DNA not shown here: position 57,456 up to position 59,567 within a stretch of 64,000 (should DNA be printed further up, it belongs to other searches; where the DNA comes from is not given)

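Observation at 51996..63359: Nine-gene SPFH / zinc-ribbon / triplicated coiled-coil membrane protein / AAA+ operon: candidate undescribed envelope system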

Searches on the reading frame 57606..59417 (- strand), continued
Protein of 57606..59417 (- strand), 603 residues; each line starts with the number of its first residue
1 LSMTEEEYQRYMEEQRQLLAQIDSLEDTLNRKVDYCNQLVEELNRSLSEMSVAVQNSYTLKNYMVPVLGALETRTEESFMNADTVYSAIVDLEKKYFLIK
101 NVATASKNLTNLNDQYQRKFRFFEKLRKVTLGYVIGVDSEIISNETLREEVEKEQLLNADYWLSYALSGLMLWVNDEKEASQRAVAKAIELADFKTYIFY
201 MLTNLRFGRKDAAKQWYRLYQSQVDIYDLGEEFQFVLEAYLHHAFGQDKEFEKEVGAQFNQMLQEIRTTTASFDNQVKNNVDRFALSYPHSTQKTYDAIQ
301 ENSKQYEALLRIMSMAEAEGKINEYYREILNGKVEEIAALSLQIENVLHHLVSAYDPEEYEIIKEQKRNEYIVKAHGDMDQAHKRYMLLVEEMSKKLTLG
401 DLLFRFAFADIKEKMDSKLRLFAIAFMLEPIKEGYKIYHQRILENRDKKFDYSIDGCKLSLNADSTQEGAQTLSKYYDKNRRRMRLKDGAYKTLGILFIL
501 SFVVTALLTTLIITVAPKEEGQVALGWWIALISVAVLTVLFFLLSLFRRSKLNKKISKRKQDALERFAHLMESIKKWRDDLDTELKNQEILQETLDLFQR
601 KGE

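Call 104: search_dna_similar(query=L087:8034-9767:+, collection=plasmids, mode=protein, max_evalue=0.00001, max_rows=40)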
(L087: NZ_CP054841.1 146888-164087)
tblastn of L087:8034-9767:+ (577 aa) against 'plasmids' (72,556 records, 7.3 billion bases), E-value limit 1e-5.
Records with a match: 4; places in all: 4; records where one place covers at least 80% of the query: 4.
Best place of each record, by identity: >=99% 1; <60% 3.
By first word of the organism name: Komagataeibacter 2; Comamonas 1; Fusobacterium 1.
By predicted mobility (MOB-suite, as given by PLSDB): non-mobilizable 4.
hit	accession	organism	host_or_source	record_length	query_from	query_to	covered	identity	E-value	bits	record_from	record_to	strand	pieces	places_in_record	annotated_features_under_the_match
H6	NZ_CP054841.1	Comamonas antarctica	whole organism,R2A medium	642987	1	577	100%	100.0%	0e+0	1056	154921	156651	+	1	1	hypothetical protein (x2)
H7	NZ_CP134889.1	Komagataeibacter nataicola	bacteria culture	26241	4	571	98%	47.0%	4e-125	412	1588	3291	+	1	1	hypothetical protein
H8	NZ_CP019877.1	Komagataeibacter nataicola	-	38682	4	571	98%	47.0%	4e-125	412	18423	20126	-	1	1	hypothetical protein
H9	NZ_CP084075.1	Fusobacterium vincentii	-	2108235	3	568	98%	34.7%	1e-91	316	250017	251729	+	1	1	none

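Call 105: search_dna_similar(query=L085:7929-9650:+, collection=phages, mode=protein, max_evalue=0.00001, max_rows=30)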
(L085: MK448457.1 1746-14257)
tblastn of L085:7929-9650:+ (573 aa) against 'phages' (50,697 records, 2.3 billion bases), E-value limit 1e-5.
Records with a match: 1; places in all: 1; records where one place covers at least 80% of the query: 1.
Best place of each record, by identity: >=99% 1.
By first word of the organism name: Streptococcus 1.
By host as written in the record: Streptococcus oralis U-o2 1.
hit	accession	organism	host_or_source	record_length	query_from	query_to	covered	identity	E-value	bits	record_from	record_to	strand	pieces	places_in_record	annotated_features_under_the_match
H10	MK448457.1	Streptococcus satellite phage Javan368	Streptococcus oralis U-o2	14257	1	573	100%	100.0%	0e+0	1134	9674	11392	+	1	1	hypothetical protein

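Call 119: fold_search(model_id=the predicted structure, library=viral)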
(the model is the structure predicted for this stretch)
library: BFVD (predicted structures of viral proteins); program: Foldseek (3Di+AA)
matches with E <= 10: 217; with E <= 0.001: 0
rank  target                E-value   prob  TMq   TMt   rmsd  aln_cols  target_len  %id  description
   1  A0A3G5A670            7.0e-02  0.41  0.17  0.15  37.3       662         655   13  Uncharacterized protein [Harvfovirus sp.]
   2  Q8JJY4                1.0e-01  0.12  0.09  0.08  74.3       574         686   10  Putative myosine-like protein [Spodoptera frugiperda ascovirus 1a]
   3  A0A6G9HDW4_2          1.5e-01  0.20  0.12  0.08  77.3       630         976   15  Uncharacterized protein [Carcinus maenas virus 1]
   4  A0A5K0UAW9            2.0e-01  0.09  0.11  0.05  57.4       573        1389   12  DNA repair exonuclease [Yasminevirus sp. GU-2018]
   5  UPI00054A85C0         2.3e-01  0.09  0.10  0.08  57.5       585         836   12  (no name look-up for this kind of identifier)
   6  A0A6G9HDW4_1          3.0e-01  0.18  0.15  0.10  47.7       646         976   12  Uncharacterized protein [Carcinus maenas virus 1]
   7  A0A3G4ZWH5            3.1e-01  0.28  0.15  0.20  24.6       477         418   10  Uncharacterized protein [Faunusvirus sp.]
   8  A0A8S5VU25            3.1e-01  0.09  0.12  0.09  62.5       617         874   12  STRUCTURAL MAINTENANCE OF CHROMOSOMES PROTEIN [Ackermannviridae sp.]
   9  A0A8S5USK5            3.1e-01  0.08  0.11  0.08  54.2       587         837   12  Chromosome segregation ATPase [Myoviridae sp. ctijX18]
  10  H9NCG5                3.1e-01  0.08  0.10  0.05  61.7       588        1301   11  (no name in the UniProt tables at hand)
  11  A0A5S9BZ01            3.4e-01  0.06  0.09  0.05  57.5       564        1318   11  DNA repair exonuclease [Tenacibaculum phage PTm1]
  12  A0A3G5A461            4.8e-01  0.20  0.14  0.18  31.1       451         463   14  RING-type domain-containing protein [Harvfovirus sp.]
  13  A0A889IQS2            4.8e-01  0.04  0.07  0.06  52.1       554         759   12  (no name in the UniProt tables at hand)
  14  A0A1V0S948            5.0e-01  0.16  0.12  0.16  28.1       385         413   14  TPR repeat protein [Catovirus CTV1]
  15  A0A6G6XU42            5.7e-01  0.08  0.11  0.08  36.8       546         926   11  (no name in the UniProt tables at hand)
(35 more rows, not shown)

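Call 121: find_encoding_contigs(protein=P0188, flank=9000, max_places=2)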
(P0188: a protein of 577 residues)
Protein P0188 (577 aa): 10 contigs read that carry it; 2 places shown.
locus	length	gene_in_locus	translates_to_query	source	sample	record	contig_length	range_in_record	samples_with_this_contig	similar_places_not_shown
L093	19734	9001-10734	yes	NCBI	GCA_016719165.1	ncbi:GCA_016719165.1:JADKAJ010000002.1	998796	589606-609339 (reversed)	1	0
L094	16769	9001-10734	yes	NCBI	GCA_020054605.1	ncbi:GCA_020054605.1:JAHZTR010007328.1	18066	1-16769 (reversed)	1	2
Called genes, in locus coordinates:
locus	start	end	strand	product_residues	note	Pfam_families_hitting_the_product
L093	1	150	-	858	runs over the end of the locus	PF02689:Herpes_Helicase (faint), PF05970:PIF1, PF13604:AAA_30, PF13245:AAA_19, PF13401:AAA_22 (weak), PF00570:HRDC, PF14493:HTH_40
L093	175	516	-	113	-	PF00436:SSB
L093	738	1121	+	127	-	-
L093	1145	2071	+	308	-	PF00294:PfkB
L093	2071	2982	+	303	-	PF04227:Indigoidine_A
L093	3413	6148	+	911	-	PF01580:FtsK_SpoIIIE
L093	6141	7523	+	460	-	-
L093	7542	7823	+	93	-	-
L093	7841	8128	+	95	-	-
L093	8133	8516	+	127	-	-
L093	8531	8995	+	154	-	-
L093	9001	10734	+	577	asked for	-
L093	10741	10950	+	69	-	-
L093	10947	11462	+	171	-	-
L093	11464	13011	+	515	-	PF00004:AAA, PF17862:AAA_lid_3 (faint)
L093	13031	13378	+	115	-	PF13240:Zn_Ribbon_1 (weak), PF13248:Zn_ribbon_3 (faint)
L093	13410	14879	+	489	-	PF12773:DZR, PF13240:Zn_Ribbon_1 (faint), PF13248:Zn_ribbon_3 (faint), PF24463:DUF7577 (faint), PF12773:DZR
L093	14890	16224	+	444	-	-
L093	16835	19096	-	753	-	PF00270:DEAD, PF04851:ResIII (weak), PF00271:Helicase_C, PF16124:RecQ_Zn_bind, PF09382:RQC, PF00570:HRDC, PF21220:RecQ-1-like_HTH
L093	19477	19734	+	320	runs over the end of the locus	PF01380:SIS, PF00571:CBS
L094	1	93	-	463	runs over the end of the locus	?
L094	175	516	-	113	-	PF00436:SSB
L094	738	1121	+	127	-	-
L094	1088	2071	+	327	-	PF00294:PfkB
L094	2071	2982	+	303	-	PF04227:Indigoidine_A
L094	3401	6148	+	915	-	PF01580:FtsK_SpoIIIE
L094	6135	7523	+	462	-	-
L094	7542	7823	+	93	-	-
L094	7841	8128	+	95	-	-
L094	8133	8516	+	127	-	-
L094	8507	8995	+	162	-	-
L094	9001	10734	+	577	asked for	-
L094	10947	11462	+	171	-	-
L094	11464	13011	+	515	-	PF00004:AAA, PF17862:AAA_lid_3 (faint)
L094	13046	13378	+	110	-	PF13240:Zn_Ribbon_1 (weak), PF13248:Zn_ribbon_3 (faint)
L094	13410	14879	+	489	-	PF12773:DZR, PF13240:Zn_Ribbon_1 (faint), PF13248:Zn_ribbon_3 (faint), PF24463:DUF7577 (faint), PF12773:DZR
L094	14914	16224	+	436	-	-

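Call 122: find_encoding_contigs(protein=P0194, flank=9000, max_places=2)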
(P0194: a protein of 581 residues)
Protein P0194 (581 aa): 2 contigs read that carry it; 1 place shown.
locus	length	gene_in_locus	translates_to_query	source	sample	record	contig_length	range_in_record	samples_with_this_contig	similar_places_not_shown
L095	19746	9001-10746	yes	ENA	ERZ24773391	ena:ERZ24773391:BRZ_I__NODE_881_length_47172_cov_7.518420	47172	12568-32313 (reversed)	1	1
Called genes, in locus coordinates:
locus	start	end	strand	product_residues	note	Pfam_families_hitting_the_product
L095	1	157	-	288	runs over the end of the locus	PF02401:LYTB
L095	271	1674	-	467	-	PF01554:MatE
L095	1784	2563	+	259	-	-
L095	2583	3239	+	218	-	PF02589:LUD_dom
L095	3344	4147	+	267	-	-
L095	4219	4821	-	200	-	-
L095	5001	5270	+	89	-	-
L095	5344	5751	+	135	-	PF01814:Hemerythrin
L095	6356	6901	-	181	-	PF13730:HTH_36 (weak)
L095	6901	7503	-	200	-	PF00239:Resolvase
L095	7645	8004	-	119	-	PF24250:HVO_2718 (weak), PF12844:HTH_19, PF13560:HTH_31, PF01381:HTH_3, PF13443:HTH_26 (faint)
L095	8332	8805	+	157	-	-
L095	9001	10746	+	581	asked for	-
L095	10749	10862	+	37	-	-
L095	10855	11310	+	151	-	-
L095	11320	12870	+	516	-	PF00004:AAA, PF17862:AAA_lid_3 (weak)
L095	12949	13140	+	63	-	-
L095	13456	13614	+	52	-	-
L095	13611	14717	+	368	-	-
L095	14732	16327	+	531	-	PF00239:Resolvase, PF07508:Recombinase, PF13408:Zn_ribbon_recom (weak)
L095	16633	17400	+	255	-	PF13197:DUF4013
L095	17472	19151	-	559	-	PF00365:PFK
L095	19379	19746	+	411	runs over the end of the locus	-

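Call 123: find_encoding_contigs(protein=P0218, flank=9000, max_places=2)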
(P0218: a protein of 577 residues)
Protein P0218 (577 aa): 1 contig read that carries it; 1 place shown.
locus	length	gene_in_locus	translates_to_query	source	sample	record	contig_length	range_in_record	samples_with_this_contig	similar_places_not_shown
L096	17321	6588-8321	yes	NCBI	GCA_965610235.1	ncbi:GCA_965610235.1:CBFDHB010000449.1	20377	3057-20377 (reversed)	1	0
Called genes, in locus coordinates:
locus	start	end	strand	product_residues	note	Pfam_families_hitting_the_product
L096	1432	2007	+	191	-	-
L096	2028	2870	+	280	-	PF03734:YkuD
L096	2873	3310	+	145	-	PF04151:PPC (weak)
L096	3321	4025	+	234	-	-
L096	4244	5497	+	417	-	PF12680:SnoaL_2 (weak), PF14534:DUF4440 (weak)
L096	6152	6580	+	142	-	-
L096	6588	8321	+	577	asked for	-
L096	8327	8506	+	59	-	-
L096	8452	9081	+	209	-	-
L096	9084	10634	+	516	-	PF00004:AAA, PF17862:AAA_lid_3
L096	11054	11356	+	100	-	PF13146:TRL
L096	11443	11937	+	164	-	-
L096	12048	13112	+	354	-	PF11159:DUF2939 (weak)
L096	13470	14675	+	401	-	PF03815:LCCL, PF08642:Rxt3 (faint), PF03815:LCCL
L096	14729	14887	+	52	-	-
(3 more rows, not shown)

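Call 127: search_solved_structures(query=A9, max_evalue=10)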
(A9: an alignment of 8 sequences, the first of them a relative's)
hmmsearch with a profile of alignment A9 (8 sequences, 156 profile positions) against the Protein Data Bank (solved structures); distinct sequences matched with E-value up to 10: 0.
